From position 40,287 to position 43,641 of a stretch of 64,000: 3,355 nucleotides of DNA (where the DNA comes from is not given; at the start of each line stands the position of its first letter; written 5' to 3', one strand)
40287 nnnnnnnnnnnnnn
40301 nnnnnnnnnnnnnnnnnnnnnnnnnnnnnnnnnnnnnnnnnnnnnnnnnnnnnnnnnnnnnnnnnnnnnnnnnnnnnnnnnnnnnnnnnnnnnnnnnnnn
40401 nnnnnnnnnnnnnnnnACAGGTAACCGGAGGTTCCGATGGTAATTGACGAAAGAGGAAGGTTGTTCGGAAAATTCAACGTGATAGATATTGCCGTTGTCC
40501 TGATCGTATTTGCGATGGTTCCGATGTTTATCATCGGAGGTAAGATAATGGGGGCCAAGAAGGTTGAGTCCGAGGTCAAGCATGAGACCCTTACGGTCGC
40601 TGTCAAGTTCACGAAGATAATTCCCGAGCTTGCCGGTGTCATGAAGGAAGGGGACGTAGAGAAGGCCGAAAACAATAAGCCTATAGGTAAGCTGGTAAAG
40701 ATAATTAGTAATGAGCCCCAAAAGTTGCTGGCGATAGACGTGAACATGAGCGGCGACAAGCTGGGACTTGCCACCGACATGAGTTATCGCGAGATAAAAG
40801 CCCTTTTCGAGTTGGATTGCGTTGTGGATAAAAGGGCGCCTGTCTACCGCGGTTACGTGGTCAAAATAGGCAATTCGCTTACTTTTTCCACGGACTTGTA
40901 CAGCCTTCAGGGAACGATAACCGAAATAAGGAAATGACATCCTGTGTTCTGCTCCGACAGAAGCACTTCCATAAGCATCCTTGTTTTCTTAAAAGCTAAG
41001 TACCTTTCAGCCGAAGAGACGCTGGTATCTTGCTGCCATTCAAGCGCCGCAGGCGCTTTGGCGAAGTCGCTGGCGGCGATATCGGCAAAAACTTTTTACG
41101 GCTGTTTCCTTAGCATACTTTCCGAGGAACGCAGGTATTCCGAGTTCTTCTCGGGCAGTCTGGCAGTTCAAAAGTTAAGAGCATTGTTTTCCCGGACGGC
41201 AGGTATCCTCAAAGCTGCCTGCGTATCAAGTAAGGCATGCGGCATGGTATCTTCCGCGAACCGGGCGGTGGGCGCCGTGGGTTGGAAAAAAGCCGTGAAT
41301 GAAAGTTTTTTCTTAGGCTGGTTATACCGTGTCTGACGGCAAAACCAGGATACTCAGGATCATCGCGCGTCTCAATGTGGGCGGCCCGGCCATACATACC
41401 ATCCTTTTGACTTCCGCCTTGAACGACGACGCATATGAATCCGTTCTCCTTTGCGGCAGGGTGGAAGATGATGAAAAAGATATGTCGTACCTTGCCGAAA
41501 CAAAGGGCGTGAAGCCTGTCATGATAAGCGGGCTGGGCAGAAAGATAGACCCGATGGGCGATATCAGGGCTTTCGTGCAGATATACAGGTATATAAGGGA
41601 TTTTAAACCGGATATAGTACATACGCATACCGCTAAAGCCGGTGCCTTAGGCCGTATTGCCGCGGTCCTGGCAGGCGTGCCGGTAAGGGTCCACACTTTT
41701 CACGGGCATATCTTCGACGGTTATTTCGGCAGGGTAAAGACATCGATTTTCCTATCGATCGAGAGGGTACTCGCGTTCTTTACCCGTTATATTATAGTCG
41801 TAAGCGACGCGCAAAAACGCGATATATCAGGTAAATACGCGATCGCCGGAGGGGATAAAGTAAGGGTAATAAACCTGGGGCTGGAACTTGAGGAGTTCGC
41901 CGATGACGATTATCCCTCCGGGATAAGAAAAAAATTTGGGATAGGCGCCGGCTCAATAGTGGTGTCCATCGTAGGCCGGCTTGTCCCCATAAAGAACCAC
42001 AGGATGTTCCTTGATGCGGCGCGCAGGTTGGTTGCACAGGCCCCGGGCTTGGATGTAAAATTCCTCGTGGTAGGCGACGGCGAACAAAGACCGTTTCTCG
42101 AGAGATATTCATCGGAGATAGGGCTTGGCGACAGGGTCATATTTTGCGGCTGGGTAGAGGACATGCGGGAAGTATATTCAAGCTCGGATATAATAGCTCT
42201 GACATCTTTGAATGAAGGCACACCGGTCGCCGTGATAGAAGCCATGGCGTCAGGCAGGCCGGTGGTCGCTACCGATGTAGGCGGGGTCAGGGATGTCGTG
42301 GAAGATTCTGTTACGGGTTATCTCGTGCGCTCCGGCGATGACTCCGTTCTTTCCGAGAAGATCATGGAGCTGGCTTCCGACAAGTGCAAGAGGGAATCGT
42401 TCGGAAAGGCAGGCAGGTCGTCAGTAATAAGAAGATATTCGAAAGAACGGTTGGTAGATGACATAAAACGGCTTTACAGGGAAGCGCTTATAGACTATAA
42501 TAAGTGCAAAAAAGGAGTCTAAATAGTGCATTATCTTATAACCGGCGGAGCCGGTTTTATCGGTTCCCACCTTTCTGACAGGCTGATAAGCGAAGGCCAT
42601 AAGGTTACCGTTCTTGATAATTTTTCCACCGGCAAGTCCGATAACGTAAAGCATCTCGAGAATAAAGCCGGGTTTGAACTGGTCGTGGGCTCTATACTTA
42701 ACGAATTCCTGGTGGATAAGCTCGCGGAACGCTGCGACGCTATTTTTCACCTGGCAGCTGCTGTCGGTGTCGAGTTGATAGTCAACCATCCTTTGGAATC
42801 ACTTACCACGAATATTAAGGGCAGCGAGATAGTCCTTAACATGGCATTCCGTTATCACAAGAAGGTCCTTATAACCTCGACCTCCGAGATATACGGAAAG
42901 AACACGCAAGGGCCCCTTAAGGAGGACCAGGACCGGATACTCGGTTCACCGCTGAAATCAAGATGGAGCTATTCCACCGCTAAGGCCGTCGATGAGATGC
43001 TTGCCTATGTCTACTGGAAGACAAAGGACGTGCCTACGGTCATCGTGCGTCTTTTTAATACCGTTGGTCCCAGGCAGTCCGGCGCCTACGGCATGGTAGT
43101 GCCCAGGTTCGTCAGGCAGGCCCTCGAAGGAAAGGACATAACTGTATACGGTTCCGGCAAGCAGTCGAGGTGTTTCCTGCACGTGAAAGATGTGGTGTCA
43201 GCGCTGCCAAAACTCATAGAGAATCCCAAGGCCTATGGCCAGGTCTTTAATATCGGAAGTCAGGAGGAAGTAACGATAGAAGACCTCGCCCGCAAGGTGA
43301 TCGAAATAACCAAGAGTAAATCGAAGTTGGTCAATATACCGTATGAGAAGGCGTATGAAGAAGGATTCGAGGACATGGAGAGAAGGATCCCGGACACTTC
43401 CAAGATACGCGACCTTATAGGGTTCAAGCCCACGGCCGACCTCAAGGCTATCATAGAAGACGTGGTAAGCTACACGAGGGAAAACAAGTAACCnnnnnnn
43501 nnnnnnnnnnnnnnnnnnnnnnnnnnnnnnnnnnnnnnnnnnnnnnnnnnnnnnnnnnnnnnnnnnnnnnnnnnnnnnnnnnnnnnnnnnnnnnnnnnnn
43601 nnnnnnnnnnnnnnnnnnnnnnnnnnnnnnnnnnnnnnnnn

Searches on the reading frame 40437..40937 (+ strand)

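Call 8: search_protein_families(library=pfam, proteins=[window:40437-40937:+], max_evalue=0.001)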
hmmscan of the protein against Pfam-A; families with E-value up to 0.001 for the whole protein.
window:40437-40937:+ (166 aa): 1 family
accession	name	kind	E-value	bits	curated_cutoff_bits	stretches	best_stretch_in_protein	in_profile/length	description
PF14221.11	DUF4330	-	7.2e-19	69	27.6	1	1-165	2-167/167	Domain of unknown function (DUF4330)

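Call 41: search_protein_families(library=ncbifam, proteins=[window:40437-40937:+], max_evalue=0.00001)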
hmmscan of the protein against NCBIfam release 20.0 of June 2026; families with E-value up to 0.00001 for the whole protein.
window:40437-40937:+ (166 aa): 0 families

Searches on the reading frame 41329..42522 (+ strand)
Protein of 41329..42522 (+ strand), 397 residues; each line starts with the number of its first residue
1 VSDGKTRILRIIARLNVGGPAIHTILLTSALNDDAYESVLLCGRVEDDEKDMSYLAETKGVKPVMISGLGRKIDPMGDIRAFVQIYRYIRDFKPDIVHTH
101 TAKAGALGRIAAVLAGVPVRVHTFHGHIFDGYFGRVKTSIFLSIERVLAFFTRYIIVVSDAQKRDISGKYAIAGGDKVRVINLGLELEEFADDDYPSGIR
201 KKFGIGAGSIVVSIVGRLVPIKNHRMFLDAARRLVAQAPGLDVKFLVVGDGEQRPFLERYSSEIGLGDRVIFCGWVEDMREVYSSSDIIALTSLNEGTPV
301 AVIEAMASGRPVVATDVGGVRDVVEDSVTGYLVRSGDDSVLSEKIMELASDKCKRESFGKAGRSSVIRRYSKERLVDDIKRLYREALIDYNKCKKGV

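Call 8: search_protein_families(library=pfam, proteins=[window:41329-42522:+], max_evalue=0.001)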
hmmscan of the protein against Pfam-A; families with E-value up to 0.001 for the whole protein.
window:41329-42522:+ (397 aa): 7 families
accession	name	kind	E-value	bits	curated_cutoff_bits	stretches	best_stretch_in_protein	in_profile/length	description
PF13692.12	Glyco_trans_1_4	-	1.8e-39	135.6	27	1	211-351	3-142/142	Glycosyl transferases group 1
PF00534.26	Glycos_transf_1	-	1.1e-38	133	26.4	1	199-364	5-171/172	Glycosyl transferases group 1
PF13439.12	Glyco_transf_4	-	7.8e-21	75.3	28.5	1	17-188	1-169/170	Glycosyltransferase Family 4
PF13579.12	Glyco_trans_4_4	-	3.4e-18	66.9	29.7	1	18-183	1-157/158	Glycosyl transferase 4-like domain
PF13477.12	Glyco_trans_4_2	-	1.2e-11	45.4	23.4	1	21-131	10-114/139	Glycosyl transferase 4-like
PF13524.12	Glyco_trans_1_2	-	3e-08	34.2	25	1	226-379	4-142/144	Glycosyl transferase-like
PF20706.3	GT4-conflict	-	1.7e-05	24.4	26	1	206-331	194-327/385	Family 4 Glycosyltransferase in conflict systems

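Call 41: search_protein_families(library=ncbifam, proteins=[window:41329-42522:+], max_evalue=0.00001)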
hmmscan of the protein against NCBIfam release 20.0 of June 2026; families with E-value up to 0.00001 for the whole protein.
window:41329-42522:+ (397 aa): 38 families (the best 25 are shown)
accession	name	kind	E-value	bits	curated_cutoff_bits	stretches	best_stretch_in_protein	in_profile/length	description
TIGR03088.1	stp2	hypoth_equivalog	2.8e-60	204.3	409.05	1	7-387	3-374/374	TIGR03088 family PEP-CTERM/XrtA system glycosyltransferase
NF041876.1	EPS_EpsE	equivalog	1.6e-34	119.8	400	1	153-374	163-384/389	exopolysaccharide biosynthesis GT4 family glycosyltransferase EpsE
TIGR03999.1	thiol_BshA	equivalog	7.5e-32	110.7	273.7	1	155-387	148-374/375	N-acetyl-alpha-D-glucosaminyl L-malate synthase BshA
TIGR03449.1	mycothiol_MshA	equivalog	7.3e-31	107.5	462.5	1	93-387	102-404/406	D-inositol-3-phosphate glycosyltransferase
TIGR04063.1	stp3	hypoth_equivalog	3.3e-28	98.7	442.05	1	84-386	83-395/397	TIGR04063 family PEP-CTERM/XrtA system glycosyltransferase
TIGR02149.1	glgA_Coryne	subfamily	7.2e-26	91.2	302.4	1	94-386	84-390/391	glycogen synthase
NF038229.1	Glyco4_Geo_Pelo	equivalog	1.6e-24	86.6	400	1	84-387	46-337/338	GPMC system family 4 glycosyltransferase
NF047684.1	TeichurnBiosyTuaC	equivalog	8.6e-24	84.2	550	1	90-386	105-389/391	teichuronic acid biosynthesis protein TuaC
NF038011.1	PelF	equivalog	6e-22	78.3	100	1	175-383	279-489/489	GT4 family glycosyltransferase PelF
TIGR04157.1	glyco_rSAM_CFB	subfamily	7.1e-22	78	400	1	154-383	172-406/406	TIGR04157 family glycosyltransferase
NF050056.1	ProtGlycPglH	equivalog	2.2e-20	73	600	1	212-358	182-326/354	GalNAc-alpha-(1->4)-GalNAc-alpha-(1->3)-diNAcBac-PP-undecaprenol alpha-1,4-N-acetyl-D-galactosaminyltransferase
NF053787.1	GlcN_PG_synth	equivalog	1.5e-19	70.1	480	1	90-386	79-359/361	N-acetylglucosaminyl phosphatidylglycerol synthase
NF011726.0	PRK15179.1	equivalog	1.1e-18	66.9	733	1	88-381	395-689/694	Vi polysaccharide biosynthesis protein TviE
TIGR04047.1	MSMEG_0565_glyc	hypoth_equivalog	2e-18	66.7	259.85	1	19-374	13-362/373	MSMEG_0565 family glycosyltransferase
NF007396.0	PRK09922.1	equivalog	2.8e-18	65.9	385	1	233-357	204-332/361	lipopolysaccharide 1,6-galactosyltransferase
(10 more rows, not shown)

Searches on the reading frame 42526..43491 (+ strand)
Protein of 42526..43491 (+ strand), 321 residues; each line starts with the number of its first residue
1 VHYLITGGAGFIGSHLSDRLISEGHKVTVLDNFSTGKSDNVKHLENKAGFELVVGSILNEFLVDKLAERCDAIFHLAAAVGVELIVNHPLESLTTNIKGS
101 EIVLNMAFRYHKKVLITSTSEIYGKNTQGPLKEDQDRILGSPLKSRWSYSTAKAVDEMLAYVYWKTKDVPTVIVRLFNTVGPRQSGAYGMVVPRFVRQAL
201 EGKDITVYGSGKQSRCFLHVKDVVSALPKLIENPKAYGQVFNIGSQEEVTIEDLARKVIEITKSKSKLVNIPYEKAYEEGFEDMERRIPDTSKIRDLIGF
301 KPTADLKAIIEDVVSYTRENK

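Call 8: search_protein_families(library=pfam, proteins=[window:42526-43491:+], max_evalue=0.001)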
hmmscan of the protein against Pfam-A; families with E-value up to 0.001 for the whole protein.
window:42526-43491:+ (321 aa): 7 families
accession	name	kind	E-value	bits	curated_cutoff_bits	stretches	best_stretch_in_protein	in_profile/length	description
PF16363.11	GDP_Man_Dehyd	-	1.5e-55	189.5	27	1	4-312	1-331/332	GDP-mannose 4,6 dehydratase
PF01370.27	Epimerase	-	2.5e-54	184.7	20.9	1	4-244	2-240/240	NAD dependent epimerase/dehydratase family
PF02719.21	Polysacc_synt_2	-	7.7e-20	71.7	20.2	1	4-270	2-255/293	Polysaccharide biosynthesis protein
PF01073.25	3Beta_HSD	-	3.5e-14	52.9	22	1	4-224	1-222/280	3-beta hydroxysteroid dehydrogenase/isomerase family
PF07993.18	NAD_binding_4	-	1.7e-12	47.5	20.1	1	60-188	79-216/258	Male sterility protein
PF04321.23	RmlD_sub_bind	-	3.7e-08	33.2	27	1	1-302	1-271/287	RmlD substrate binding domain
PF13460.12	NAD_binding_10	-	1.1e-05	25.8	27.2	1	7-143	1-121/184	NAD(P)H-binding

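Call 40: search_solved_structures(query=window:42526-43491:+, max_evalue=1e-10)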
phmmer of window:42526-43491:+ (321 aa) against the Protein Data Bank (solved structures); distinct sequences matched with E-value up to 1e-10: 99 (the best 60 are shown).
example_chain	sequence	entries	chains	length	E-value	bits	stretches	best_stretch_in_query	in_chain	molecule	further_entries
4lk3_A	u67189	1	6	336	7.3e-56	192.8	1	3-319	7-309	UDP-glucuronic acid decarboxylase 1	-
4gll_A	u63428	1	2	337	3.7e-55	190.5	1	3-319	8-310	UDP-glucuronic acid decarboxylase 1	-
2b69_A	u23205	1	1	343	3.9e-55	190.4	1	3-319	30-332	UDP-glucuronate decarboxylase 1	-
4m55_A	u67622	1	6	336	5e-55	190.1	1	3-319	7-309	UDP-glucuronic acid decarboxylase 1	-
8vr2_A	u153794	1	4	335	7.3e-43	150.2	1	4-308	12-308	NAD-dependent epimerase/dehydratase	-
6wjb_A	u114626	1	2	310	7.4e-38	133.7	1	3-261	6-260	NAD-dependent epimerase/dehydratase family protein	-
6wj9_A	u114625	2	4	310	3e-37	131.7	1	3-261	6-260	NAD-dependent epimerase/dehydratase family protein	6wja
6dnt_A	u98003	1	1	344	6.2e-37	130.7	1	3-305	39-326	NAD-dependent epimerase/dehydratase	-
4zrm_A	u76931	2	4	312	7.4e-36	127.2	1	1-319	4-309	UDP-glucose 4-epimerase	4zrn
8rdg_A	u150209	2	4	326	7.4e-34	120.6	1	1-260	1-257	SDR family NAD(P)-dependent oxidoreductase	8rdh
8rdi_A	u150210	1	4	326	2.6e-33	118.8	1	1-260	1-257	SDR family NAD(P)-dependent oxidoreductase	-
6zl6_A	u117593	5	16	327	4.1e-33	118.1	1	2-316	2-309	Epimerase domain-containing protein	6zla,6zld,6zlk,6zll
6bi4_A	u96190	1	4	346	6.9e-33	117.4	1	1-267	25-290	dTDP-glucose 4,6-dehydratase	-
9v5h_G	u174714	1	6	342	1e-32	116.8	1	1-316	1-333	Bifunctional polymyxin resistance protein ArnA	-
2bll_A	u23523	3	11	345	1.1e-32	116.8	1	1-316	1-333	PROTEIN YFBG | UDP-4-amino-4-deoxy-L-arabinose formyltransferase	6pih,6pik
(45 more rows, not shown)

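Call 41: search_protein_families(library=ncbifam, proteins=[window:42526-43491:+], max_evalue=0.00001)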
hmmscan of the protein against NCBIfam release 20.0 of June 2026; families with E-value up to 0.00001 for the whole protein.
window:42526-43491:+ (321 aa): 30 families (the best 25 are shown)
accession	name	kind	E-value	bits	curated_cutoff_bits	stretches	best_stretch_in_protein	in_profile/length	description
TIGR04180.1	EDH_00030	hypoth_equivalog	3e-54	184.1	475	1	4-303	2-295/297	NAD-dependent 4,6-dehydratase LegB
TIGR01181.1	dTDP_gluc_dehyt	equivalog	5.5e-46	157.1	365.1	1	3-320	2-314/321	dTDP-glucose 4,6-dehydratase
NF008872.0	PRK11908.1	equivalog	1.5e-40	139.3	294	1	3-319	4-337/349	bifunctional UDP-4-keto-pentose/UDP-xylose synthase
NF005998.1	PRK08125.1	equivalog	1.7e-39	135.7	777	1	3-316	318-648/649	bifunctional UDP-4-amino-4-deoxy-L-arabinose formyltransferase/UDP-glucuronic acid oxidase ArnA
TIGR01179.1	galE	equivalog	3.1e-37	128.1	262.3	1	4-319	3-327/332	UDP-glucose 4-epimerase GalE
TIGR02197.1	heptose_epim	equivalog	1.2e-27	96.9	274.6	1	4-275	2-275/316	ADP-glyceromanno-heptose 6-epimerase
NF007490.0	PRK10084.1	subfamily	1.9e-25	89.7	649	1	1-318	1-335/361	dTDP-glucose 4,6-dehydratase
NF011728.1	PRK15181.1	equivalog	5.5e-25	88.1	760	1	2-313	17-333/348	Vi polysaccharide biosynthesis UDP-N-acetylglucosaminuronic acid C-4 epimerase TviC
NF007582.0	PRK10217.1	equivalog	8.9e-22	77.7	698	1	3-262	4-270/355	dTDP-glucose 4,6-dehydratase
NF041015.1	UDPsulfquin_syn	equivalog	1.3e-20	73.7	575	1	187-316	234-366/384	UDP-sulfoquinovose synthase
TIGR03466.1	HpnA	hypoth_equivalog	2.3e-20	72.8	367.65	1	2-280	2-264/327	hopanoid-associated sugar epimerase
NF007956.0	PRK10675.1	subfamily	3.6e-20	72.4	394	1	1-189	1-190/338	UDP-glucose 4-epimerase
NF047922.1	GDPFucSynFcl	equivalog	1.8e-18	67.1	500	1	50-313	37-297/308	GDP-L-fucose synthase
TIGR02622.1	CDP_4_6_dhtase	equivalog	7.9e-16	58.1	278.45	1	4-318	8-331/352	CDP-glucose 4,6-dehydratase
NF042422.1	oxyalk_red_OleD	equivalog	9.4e-15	54.8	580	1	1-280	1-268/329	2-alkyl-3-oxoalkanoate reductase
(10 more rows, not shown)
